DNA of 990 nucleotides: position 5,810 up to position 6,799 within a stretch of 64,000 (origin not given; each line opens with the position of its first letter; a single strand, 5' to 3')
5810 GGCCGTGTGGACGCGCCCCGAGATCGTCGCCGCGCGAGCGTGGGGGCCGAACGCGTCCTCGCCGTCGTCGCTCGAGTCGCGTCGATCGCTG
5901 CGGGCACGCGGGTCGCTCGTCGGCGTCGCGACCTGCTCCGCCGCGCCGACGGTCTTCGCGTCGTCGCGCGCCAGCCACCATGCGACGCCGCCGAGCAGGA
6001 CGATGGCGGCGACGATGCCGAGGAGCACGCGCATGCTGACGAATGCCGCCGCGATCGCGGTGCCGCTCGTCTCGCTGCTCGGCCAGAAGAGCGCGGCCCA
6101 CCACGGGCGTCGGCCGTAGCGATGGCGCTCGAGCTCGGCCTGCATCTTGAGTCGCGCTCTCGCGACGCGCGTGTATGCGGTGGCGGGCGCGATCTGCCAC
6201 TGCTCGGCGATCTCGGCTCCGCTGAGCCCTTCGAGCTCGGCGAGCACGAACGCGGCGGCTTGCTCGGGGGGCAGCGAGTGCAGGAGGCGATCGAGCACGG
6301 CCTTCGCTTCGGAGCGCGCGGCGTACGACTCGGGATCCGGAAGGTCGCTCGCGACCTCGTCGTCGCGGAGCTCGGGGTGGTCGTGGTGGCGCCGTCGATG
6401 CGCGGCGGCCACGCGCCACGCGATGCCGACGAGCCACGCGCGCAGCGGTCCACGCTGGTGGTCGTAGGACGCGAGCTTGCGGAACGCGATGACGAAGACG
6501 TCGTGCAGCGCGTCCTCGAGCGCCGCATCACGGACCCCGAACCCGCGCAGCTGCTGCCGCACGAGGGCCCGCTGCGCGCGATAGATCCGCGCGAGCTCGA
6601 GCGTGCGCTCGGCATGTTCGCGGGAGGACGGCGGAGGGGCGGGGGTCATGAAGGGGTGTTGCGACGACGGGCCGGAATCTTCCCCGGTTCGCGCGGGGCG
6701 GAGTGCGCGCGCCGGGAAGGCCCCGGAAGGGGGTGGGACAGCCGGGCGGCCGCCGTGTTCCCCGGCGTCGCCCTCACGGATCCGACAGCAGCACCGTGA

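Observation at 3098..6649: ECF sigma factor fused in-frame to a TM helix, about 900 aa of CarboxypepD_reg-like repeats and a C-terminal PDZ domain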

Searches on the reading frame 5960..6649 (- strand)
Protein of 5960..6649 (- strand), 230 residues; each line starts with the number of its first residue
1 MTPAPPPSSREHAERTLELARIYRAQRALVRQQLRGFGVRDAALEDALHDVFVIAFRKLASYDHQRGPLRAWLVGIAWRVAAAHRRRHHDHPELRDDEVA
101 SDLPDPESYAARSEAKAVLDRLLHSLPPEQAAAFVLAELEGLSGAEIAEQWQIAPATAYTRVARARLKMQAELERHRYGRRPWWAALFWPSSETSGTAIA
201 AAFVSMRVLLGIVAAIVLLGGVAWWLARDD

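Call 38: find_homologous_proteins(query=window:5960-6649:-, max_evalue=0.000001)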
Query seq(230 aa) (230 aa): 8 proteins with E <= 0.000001 among 8000 candidates.
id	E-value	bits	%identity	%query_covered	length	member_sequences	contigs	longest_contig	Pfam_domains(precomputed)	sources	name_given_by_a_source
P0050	1.4e-82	295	74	83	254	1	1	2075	PF07638.18,PF04542.21,PF08281.19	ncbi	-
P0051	2.3e-18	85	39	70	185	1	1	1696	PF13384.13,PF07638.18,PF04545.23,PF04542.21,PF08281.19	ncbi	-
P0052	7.5e-17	80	38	71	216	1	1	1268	PF12840.14,PF13384.13,PF07638.18,PF04545.23,PF04542.21,PF08281.19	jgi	jgi:RNA polymerase sigma-70 factor, ECF subfamily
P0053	1.7e-14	72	37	74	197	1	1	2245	PF04542.21,PF08281.19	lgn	-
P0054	1.4e-12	66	32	71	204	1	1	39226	PF07638.18,PF04542.21,PF08281.19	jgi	jgi:RNA polymerase sigma-70 factor, ECF subfamily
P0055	1.1e-8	53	35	67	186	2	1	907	PF04545.23,PF04542.21,PF08281.19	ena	-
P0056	3.1e-8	52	37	71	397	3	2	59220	PF04542.21,PF08281.19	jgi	jgi:RNA polymerase sigma factor (sigma-70 family)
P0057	3.1e-8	52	34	57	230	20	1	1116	PF07638.18,PF04545.23,PF04542.21,PF08281.19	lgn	-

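Call 50: search_protein_representatives(protein=window:5960-6649:-)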
Query: 230 residues. Proteins with E-value up to 0.001 (for the whole library): 24519; up to 1e-10: 2620; up to 1e-30: 9. The best 150 are listed.
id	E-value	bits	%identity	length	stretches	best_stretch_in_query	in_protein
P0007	1.6e-104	364.9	82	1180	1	5-227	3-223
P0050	4.4e-83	294.7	75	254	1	5-197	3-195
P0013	2.1e-68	246.7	60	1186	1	12-228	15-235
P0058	5.8e-40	153.7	45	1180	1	12-228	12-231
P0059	5.2e-38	147.3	45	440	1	14-221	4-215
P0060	1.4e-36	142.7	44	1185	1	17-226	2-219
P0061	8.4e-35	136.8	41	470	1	10-223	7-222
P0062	1.4e-33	132.8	46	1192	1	17-214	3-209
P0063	1.5e-31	126.2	38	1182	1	6-223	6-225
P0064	2.1e-27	112.7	50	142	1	17-149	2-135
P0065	7.2e-27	110.9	39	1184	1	3-227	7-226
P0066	1.3e-26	110.0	40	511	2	21-215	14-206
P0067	4.3e-26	108.4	42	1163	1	17-222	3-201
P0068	4.5e-26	108.3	41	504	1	21-215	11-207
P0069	6.0e-26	107.9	41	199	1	2-177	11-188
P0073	4.4e-24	101.8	40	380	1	13-211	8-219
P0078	4.6e-23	98.4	36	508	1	10-220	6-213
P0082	1.0e-22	97.3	41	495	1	26-220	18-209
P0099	8.7e-22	94.3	37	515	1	11-212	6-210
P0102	9.7e-22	94.1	40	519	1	19-200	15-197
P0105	1.7e-21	93.3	38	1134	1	37-227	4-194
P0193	2.6e-19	86.2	37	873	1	16-227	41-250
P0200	2.9e-19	86.0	32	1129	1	2-226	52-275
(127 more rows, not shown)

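Call 51: search_protein_families(library=pfam, proteins=[P0058, P0060, P0062, P0063, P0065, P0067, P0105, P0200], max_evalue=0.001)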
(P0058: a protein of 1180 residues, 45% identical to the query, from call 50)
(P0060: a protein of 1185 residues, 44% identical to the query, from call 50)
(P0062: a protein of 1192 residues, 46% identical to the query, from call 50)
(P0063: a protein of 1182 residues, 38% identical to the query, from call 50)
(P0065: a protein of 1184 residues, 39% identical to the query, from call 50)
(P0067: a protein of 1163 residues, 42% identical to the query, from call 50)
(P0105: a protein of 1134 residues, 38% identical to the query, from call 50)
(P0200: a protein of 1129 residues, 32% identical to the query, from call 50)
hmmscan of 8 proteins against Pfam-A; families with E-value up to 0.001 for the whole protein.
P0058 (1180 aa): 17 families
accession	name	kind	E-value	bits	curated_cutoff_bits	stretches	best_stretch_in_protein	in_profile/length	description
PF13620.12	CarboxypepD_reg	-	4.3e-74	245.3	32.3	7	462-533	2-71/82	Carboxypeptidase regulatory-like domain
PF13715.12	CarbopepD_reg_2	-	6.2e-21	74.7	32.2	0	462-519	1-51/88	CarboxypepD_reg-like domain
PF17210.9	SdrD_B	-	2.8e-12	47.2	29.7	1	472-527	21-73/112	SdrD B-like domain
PF08281.18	Sigma70_r4_2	-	1e-11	44.8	25.7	1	120-170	4-54/54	Sigma-70, region 4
PF02369.22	Big_1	-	3.3e-11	43.6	34.9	0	719-785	20-88/93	Bacterial Ig-like domain (group 1)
PF10670.15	DUF4198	-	5.4e-11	43.5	34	0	471-520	156-207/209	Domain of unknown function (DUF4198)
PF00775.27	Dioxygenase_C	-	6.1e-11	42.6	27.3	0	807-865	31-88/182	Dioxygenase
PF20598.4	DUF6795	-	6.2e-10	39.7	27.4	0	471-507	8-44/103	Domain of unknown function (DUF6795)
PF17802.7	SpaA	-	3.6e-08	33.9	23.1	0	471-517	12-57/91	Prealbumin-like fold domain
PF04542.20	Sigma70_r2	-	4e-08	33.4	24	1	22-89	1-69/71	Sigma-70 region 2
PF13180.12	PDZ_2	-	5.1e-07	30.3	27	1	1119-1178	20-78/80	PDZ domain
PF15976.11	CooC_C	-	5.8e-07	29.9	29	0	634-687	15-64/93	CS1-pili formation C-terminal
PF14686.12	fn3_3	-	8.1e-06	26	24.4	0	496-527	29-60/75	Polysaccharide lyase family 4, domain II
PF14685.13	PDZ_Tricorn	-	9.2e-06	26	25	0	1113-1171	22-80/88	Tricorn protease PDZ domain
PF17820.7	PDZ_6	-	1.5e-05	25.1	27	1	1118-1145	5-32/54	PDZ domain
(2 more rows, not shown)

P0060 (1185 aa): 17 families
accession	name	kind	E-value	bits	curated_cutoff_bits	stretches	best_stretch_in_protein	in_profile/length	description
PF13620.12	CarboxypepD_reg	-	5.5e-85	280.2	32.3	9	635-711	2-77/82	Carboxypeptidase regulatory-like domain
PF13715.12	CarbopepD_reg_2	-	4.1e-30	104.1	32.2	1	636-694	2-55/88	CarboxypepD_reg-like domain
PF14686.12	fn3_3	-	4.6e-15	55.6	24.4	0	745-792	27-74/75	Polysaccharide lyase family 4, domain II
PF17210.9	SdrD_B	-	1.5e-14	54.5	29.7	0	916-972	23-78/112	SdrD B-like domain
PF08281.18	Sigma70_r4_2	-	5.7e-11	42.3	25.7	1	106-153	6-53/54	Sigma-70, region 4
PF17820.7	PDZ_6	-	7.1e-09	35.7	27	1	1120-1149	1-30/54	PDZ domain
PF17802.7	SpaA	-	1.4e-08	35.2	23.1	0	667-688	36-57/91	Prealbumin-like fold domain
PF04542.20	Sigma70_r2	-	1.6e-08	34.7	24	1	7-72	1-67/71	Sigma-70 region 2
PF00775.27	Dioxygenase_C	-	7e-08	32.6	27.3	0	271-328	34-100/182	Dioxygenase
PF02369.22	Big_1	-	8.3e-08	32.7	34.9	0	635-693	21-83/93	Bacterial Ig-like domain (group 1)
PF04545.22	Sigma70_r4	-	2.2e-07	30.7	24.1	1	108-153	2-47/50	Sigma-70, region 4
PF00595.29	PDZ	-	7.9e-07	29.8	23.2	1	1119-1173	27-80/81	PDZ domain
PF13180.12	PDZ_2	-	1.1e-06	29.2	27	1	1105-1173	4-67/80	PDZ domain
PF10670.15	DUF4198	-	2.8e-06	28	34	0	627-692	141-208/209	Domain of unknown function (DUF4198)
PF09430.16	EMC7_beta-sandw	-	3.1e-06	27.8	26.6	0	746-772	21-47/122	ER membrane protein complex subunit 7, beta-sandwich domain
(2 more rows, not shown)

P0062 (1192 aa): 21 families
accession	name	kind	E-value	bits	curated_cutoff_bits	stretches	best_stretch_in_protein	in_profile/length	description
PF13620.12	CarboxypepD_reg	-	1.9e-85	281.7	32.3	8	634-711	1-75/82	Carboxypeptidase regulatory-like domain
PF13715.12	CarbopepD_reg_2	-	2.9e-20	72.5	32.2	0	459-511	1-47/88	CarboxypepD_reg-like domain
PF17210.9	SdrD_B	-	1.1e-18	67.9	29.7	0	730-775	18-66/112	SdrD B-like domain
PF00775.27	Dioxygenase_C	-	4.5e-13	49.5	27.3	0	806-874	32-99/182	Dioxygenase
PF17820.7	PDZ_6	-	1.6e-11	44.2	27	1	1120-1174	2-54/54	PDZ domain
PF08281.18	Sigma70_r4_2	-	5.7e-11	42.3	25.7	1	106-156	4-54/54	Sigma-70, region 4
PF09430.16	EMC7_beta-sandw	-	1.3e-09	38.7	26.6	0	736-775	7-47/122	ER membrane protein complex subunit 7, beta-sandwich domain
PF13180.12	PDZ_2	-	5e-09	36.8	27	1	1117-1178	13-73/80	PDZ domain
PF10670.15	DUF4198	-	6.5e-09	36.7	34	0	630-692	144-207/209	Domain of unknown function (DUF4198)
PF02369.22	Big_1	-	9.1e-09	35.7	34.9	0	635-696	21-85/93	Bacterial Ig-like domain (group 1)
PF14686.12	fn3_3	-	2.2e-08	34.2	24.4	0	469-523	7-60/75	Polysaccharide lyase family 4, domain II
PF22904.2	NOMO1-like_2nd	-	5.4e-08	33.3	27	0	562-603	19-62/90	BOS complex subunit NOMO1-like, second beta sandwich domain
PF15976.11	CooC_C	-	9.3e-08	32.5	29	0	726-762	21-54/93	CS1-pili formation C-terminal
PF04542.20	Sigma70_r2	-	2.7e-07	30.7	24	1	8-75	1-69/71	Sigma-70 region 2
PF17802.7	SpaA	-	3e-07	30.9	23.1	0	576-599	33-56/91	Prealbumin-like fold domain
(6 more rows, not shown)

P0063 (1182 aa): 17 families
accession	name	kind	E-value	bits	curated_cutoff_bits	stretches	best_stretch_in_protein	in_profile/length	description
PF13620.12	CarboxypepD_reg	-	3.5e-79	261.7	32.3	8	469-549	2-81/82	Carboxypeptidase regulatory-like domain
PF17210.9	SdrD_B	-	1.1e-23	84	29.7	1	917-981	17-82/112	SdrD B-like domain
PF13715.12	CarbopepD_reg_2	-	3.4e-21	75.5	32.2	0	470-557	2-84/88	CarboxypepD_reg-like domain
PF17802.7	SpaA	-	5.9e-16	58.8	23.1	0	475-520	9-57/91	Prealbumin-like fold domain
PF08281.18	Sigma70_r4_2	-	5.3e-13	48.8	25.7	1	119-169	3-53/54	Sigma-70, region 4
PF14686.12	fn3_3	-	1.3e-12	47.7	24.4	0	566-605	14-50/75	Polysaccharide lyase family 4, domain II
PF09430.16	EMC7_beta-sandw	-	8.9e-10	39.3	26.6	0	924-965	9-47/122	ER membrane protein complex subunit 7, beta-sandwich domain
PF00775.27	Dioxygenase_C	-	1.2e-09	38.4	27.3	0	468-502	31-65/182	Dioxygenase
PF07210.18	DUF1416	-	1.3e-09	38.3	23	0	459-528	12-79/97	Protein of unknown function (DUF1416)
PF24025.1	Ig_DR_A0283-like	-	3.6e-09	37.3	27.1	0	472-537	12-78/102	DR_A0283-like, Ig-like domain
PF10670.15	DUF4198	-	9.5e-08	32.8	34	0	477-524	156-208/209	Domain of unknown function (DUF4198)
PF04545.22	Sigma70_r4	-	2.9e-07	30.3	24.1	1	124-171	2-49/50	Sigma-70, region 4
PF04542.20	Sigma70_r2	-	1.2e-06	28.7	24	1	23-90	2-70/71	Sigma-70 region 2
PF11974.14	bMG3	-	2e-06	28.1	34.9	0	477-512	24-59/103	Bacterial alpha-2-macroglobulin MG3 domain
PF02369.22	Big_1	-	2.7e-06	27.8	34.9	0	469-531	21-88/93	Bacterial Ig-like domain (group 1)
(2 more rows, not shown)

P0065 (1184 aa): 17 families
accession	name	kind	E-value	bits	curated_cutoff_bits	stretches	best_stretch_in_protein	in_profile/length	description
PF13620.12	CarboxypepD_reg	-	7.7e-57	190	32.3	7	465-543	1-80/82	Carboxypeptidase regulatory-like domain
PF13715.12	CarbopepD_reg_2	-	3e-21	75.7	32.2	1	466-542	1-74/88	CarboxypepD_reg-like domain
PF08281.18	Sigma70_r4_2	-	1.1e-12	47.8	25.7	1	119-169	2-52/54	Sigma-70, region 4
PF04542.20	Sigma70_r2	-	6.8e-12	45.4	24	1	26-89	2-67/71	Sigma-70 region 2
PF17210.9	SdrD_B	-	2.4e-11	44.3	29.7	0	290-344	23-69/112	SdrD B-like domain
PF17820.7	PDZ_6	-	3.2e-11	43.2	27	1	1120-1174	1-53/54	PDZ domain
PF00775.27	Dioxygenase_C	-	2.3e-10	40.7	27.3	0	821-879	31-90/182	Dioxygenase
PF15976.11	CooC_C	-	1.7e-09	38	29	0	729-797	16-80/93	CS1-pili formation C-terminal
PF00595.29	PDZ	-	3.5e-09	37.4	23.2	1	1099-1164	9-72/81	PDZ domain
PF09430.16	EMC7_beta-sandw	-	3.1e-08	34.3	26.6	0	657-698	9-45/122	ER membrane protein complex subunit 7, beta-sandwich domain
PF17802.7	SpaA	-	2.2e-07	31.4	23.1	0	280-339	5-57/91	Prealbumin-like fold domain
PF04545.22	Sigma70_r4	-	6.7e-07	29.2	24.1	1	124-172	1-49/50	Sigma-70, region 4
PF20598.4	DUF6795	-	5.6e-06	27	27.4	0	467-507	2-46/103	Domain of unknown function (DUF6795)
PF14686.12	fn3_3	-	1.3e-05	25.3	24.4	0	678-696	31-49/75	Polysaccharide lyase family 4, domain II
PF13180.12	PDZ_2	-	0.00018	22.2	27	1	1116-1173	11-67/80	PDZ domain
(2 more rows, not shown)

P0067 (1163 aa): 15 families
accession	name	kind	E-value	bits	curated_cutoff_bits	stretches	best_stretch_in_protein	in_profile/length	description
PF13620.12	CarboxypepD_reg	-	3.3e-66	220.1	32.3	6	254-339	2-81/82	Carboxypeptidase regulatory-like domain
PF13715.12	CarbopepD_reg_2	-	1.4e-16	60.7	32.2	0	613-680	1-61/88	CarboxypepD_reg-like domain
PF17210.9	SdrD_B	-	6e-12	46.2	29.7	0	279-326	37-84/112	SdrD B-like domain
PF08281.18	Sigma70_r4_2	-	3.4e-11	43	25.7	1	99-149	2-52/54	Sigma-70, region 4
PF02369.22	Big_1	-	1.5e-10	41.5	34.9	0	701-758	21-82/93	Bacterial Ig-like domain (group 1)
PF04542.20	Sigma70_r2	-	4.7e-10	39.5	24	1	8-76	1-70/71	Sigma-70 region 2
PF20598.4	DUF6795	-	3.5e-09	37.3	27.4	0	613-661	1-47/103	Domain of unknown function (DUF6795)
PF17802.7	SpaA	-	4.2e-09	36.9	23.1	0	702-753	4-57/91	Prealbumin-like fold domain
PF24025.1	Ig_DR_A0283-like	-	2.3e-07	31.5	27.1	0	701-754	9-62/102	DR_A0283-like, Ig-like domain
PF00775.27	Dioxygenase_C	-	5.3e-07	29.7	27.3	0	788-845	32-89/182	Dioxygenase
PF24107.1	DUF7382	-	7.7e-06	26.1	27.4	0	781-808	15-42/65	Domain of unknown function (DUF7382)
PF14686.12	fn3_3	-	3.9e-05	23.8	24.4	0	284-315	29-60/75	Polysaccharide lyase family 4, domain II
PF05688.17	BIg21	-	0.00023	22.1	27.4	0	701-730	6-36/109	Bacterial Immunoglobulin-like 21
PF25020.1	TTR_TEN1-4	-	0.00087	19.6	27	0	427-473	6-47/86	Teneurin TTR-like domain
PF16371.11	MetallophosN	-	0.00096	19.8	35.6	0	834-854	22-42/77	N terminal of Calcineurin-like phosphoesterase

P0105 (1134 aa): 14 families
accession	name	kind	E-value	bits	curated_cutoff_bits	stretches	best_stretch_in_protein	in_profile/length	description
PF13620.12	CarboxypepD_reg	-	1e-71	237.7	32.3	5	680-761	1-81/82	Carboxypeptidase regulatory-like domain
PF13715.12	CarbopepD_reg_2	-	4.8e-19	68.6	32.2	0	681-773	1-88/88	CarboxypepD_reg-like domain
PF09430.16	EMC7_beta-sandw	-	4.2e-11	43.5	26.6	0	620-648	17-46/122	ER membrane protein complex subunit 7, beta-sandwich domain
PF08281.18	Sigma70_r4_2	-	5.3e-09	36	25.7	1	84-135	3-54/54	Sigma-70, region 4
PF17210.9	SdrD_B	-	1.7e-08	35.1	29.7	0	443-479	31-68/112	SdrD B-like domain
PF14686.12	fn3_3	-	2.2e-07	31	24.4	0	453-494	30-71/75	Polysaccharide lyase family 4, domain II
PF15976.11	CooC_C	-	4e-07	30.4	29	0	666-721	4-53/93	CS1-pili formation C-terminal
PF17802.7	SpaA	-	4.5e-07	30.4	23.1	0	427-474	10-57/91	Prealbumin-like fold domain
PF25020.1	TTR_TEN1-4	-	9e-07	29.2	27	0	679-721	7-47/86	Teneurin TTR-like domain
PF02369.22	Big_1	-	4.5e-05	23.9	34.9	0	679-737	19-82/93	Bacterial Ig-like domain (group 1)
PF16640.11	Big_3_5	-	6.1e-05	23.9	35.5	0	713-750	47-84/88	Bacterial Ig-like domain (group 3)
PF24421.1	Ig_J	-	6.6e-05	23.4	29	0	446-487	53-94/104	Tip attachment protein J, Ig-like domain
PF17820.7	PDZ_6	-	0.00074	19.7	27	0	1077-1119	13-53/54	PDZ domain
PF04542.20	Sigma70_r2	-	0.00093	19.4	24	0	10-56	22-70/71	Sigma-70 region 2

P0200 (1129 aa): 15 families
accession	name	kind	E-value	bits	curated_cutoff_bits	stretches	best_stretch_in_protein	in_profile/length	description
PF13620.12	CarboxypepD_reg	-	1.1e-74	247.3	32.3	7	1026-1108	1-75/82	Carboxypeptidase regulatory-like domain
PF13715.12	CarbopepD_reg_2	-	1.3e-28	99.2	32.2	1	1027-1096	1-62/88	CarboxypepD_reg-like domain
PF17210.9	SdrD_B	-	1.3e-21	77.3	29.7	1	682-749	18-84/112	SdrD B-like domain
PF14686.12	fn3_3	-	8e-21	74.1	24.4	0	607-663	15-72/75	Polysaccharide lyase family 4, domain II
PF04542.20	Sigma70_r2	-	1.2e-12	47.8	24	1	72-139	1-70/71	Sigma-70 region 2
PF17802.7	SpaA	-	2.1e-11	44.3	23.1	0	681-727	8-57/91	Prealbumin-like fold domain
PF08281.18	Sigma70_r4_2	-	1.4e-10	41.1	25.7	1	167-217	2-52/54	Sigma-70, region 4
PF02369.22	Big_1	-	8e-09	35.9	34.9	0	496-569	19-89/93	Bacterial Ig-like domain (group 1)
PF24025.1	Ig_DR_A0283-like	-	5.5e-08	33.5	27.1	0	1030-1084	12-62/102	DR_A0283-like, Ig-like domain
PF00775.27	Dioxygenase_C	-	9.4e-08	32.1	27.3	0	498-556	32-98/182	Dioxygenase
PF09430.16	EMC7_beta-sandw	-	3.9e-07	30.7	26.6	0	786-814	20-48/122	ER membrane protein complex subunit 7, beta-sandwich domain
PF23193.1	NOMO_3rd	-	1.8e-06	28.4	27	0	1011-1087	12-87/120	NOMO third transthyretin-like domain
PF04545.22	Sigma70_r4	-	2.4e-06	27.4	24.1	1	172-220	1-49/50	Sigma-70, region 4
PF10670.15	DUF4198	-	2.7e-05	24.8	34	0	506-561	156-208/209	Domain of unknown function (DUF4198)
PF22904.2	NOMO1-like_2nd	-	3.4e-05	24.3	27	0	1026-1088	5-64/90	BOS complex subunit NOMO1-like, second beta sandwich domain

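Call 66: search_solved_structures(query=window:6050-6649:-, max_evalue=0.00001, show_alignments=2)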
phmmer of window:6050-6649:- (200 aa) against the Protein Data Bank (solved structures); distinct sequences matched with E-value up to 0.00001: 8.
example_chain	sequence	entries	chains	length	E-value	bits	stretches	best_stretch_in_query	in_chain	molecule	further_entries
9m9e_F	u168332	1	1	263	3.2e-09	40.2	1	43-176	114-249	ECF RNA polymerase sigma factor SigE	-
9m98_F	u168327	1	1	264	3.2e-09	40.2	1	43-176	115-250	ECF RNA polymerase sigma factor SigE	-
9m9d_F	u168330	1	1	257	3.2e-09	40.1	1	43-176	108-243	ECF RNA polymerase sigma factor SigE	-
4cxf_A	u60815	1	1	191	2.7e-08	37.1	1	29-174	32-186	RNA POLYMERASE SIGMA FACTOR CNRH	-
6in7_B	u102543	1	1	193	2.1e-07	34.2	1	40-170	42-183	RNA polymerase sigma-H factor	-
8z6g_B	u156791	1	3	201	2.5e-07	34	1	40-170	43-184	RNA polymerase sigma factor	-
6jcy_F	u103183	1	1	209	2.9e-07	33.8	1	21-171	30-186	ECF RNA polymerase sigma factor SigH,ECF RNA polymerase sigma factor SigE,ECF RNA polymera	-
1or7_A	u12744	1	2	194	8.3e-06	29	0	43-169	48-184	RNA polymerase sigma-E factor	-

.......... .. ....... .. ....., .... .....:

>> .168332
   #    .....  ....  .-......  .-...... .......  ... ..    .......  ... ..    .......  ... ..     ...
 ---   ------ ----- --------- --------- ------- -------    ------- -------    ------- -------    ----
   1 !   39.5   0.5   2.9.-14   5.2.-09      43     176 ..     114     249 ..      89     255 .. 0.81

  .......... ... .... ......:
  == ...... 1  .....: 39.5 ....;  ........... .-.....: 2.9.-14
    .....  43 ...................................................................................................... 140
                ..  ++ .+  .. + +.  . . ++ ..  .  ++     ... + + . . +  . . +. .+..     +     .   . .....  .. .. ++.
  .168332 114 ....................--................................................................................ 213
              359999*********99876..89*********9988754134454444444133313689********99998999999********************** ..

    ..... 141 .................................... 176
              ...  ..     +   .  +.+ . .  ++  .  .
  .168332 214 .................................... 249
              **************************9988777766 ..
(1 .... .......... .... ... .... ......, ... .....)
